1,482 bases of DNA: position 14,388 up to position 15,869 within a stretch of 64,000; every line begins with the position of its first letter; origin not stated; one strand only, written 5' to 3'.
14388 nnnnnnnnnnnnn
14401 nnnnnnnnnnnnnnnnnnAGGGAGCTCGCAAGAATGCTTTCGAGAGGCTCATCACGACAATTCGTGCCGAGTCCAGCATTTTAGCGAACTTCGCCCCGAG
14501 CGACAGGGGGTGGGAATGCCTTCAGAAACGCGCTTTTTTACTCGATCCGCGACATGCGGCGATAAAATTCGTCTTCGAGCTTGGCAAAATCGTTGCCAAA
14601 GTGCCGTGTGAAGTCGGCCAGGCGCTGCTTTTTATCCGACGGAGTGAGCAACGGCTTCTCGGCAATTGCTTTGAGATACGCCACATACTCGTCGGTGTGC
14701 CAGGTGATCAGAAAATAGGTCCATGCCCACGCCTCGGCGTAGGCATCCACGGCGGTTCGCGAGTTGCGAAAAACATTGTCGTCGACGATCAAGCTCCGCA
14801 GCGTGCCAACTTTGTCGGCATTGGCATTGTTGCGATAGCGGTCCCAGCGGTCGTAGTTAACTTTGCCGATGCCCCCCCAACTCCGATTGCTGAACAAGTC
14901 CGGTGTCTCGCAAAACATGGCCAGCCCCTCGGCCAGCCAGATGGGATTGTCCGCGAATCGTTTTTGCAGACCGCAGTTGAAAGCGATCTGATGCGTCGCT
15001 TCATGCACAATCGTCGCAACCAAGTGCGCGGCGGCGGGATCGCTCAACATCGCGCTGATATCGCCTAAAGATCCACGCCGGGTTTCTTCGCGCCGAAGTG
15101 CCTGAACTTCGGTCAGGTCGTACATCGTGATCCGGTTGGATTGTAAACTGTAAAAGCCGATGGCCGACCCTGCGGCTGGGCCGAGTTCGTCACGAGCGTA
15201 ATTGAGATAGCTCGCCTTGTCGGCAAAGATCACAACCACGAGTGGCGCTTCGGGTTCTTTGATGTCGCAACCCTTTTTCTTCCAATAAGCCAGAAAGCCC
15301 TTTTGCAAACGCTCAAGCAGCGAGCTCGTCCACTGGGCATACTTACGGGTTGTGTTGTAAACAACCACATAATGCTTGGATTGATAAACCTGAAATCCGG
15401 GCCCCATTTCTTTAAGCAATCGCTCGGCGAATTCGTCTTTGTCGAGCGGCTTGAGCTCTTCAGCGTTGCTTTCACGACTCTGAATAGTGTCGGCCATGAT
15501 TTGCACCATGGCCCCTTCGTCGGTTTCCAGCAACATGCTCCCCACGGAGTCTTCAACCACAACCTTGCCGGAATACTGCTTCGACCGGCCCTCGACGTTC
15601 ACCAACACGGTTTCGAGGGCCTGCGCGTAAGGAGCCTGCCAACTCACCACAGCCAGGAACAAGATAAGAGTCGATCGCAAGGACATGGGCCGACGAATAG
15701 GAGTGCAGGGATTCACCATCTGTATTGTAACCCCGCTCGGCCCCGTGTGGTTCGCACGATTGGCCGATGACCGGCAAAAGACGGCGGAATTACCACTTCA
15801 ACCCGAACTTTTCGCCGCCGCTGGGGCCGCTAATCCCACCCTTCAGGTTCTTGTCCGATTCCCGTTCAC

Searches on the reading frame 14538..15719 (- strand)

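Call 35: search_protein_families(library=pfam, proteins=[window:14538-15719:-], max_evalue=0.01)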
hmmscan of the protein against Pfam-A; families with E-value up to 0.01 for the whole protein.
window:14538-15719:- (393 aa): 2 families
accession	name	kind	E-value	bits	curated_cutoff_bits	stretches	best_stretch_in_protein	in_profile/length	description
PF07607.17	DUF1570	-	4.6e-39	134.1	22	1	234-356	2-126/129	Protein of unknown function (DUF1570)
PF13485.12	Peptidase_MA_2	-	0.0023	18.2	32.4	1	235-273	68-105/201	Peptidase MA superfamily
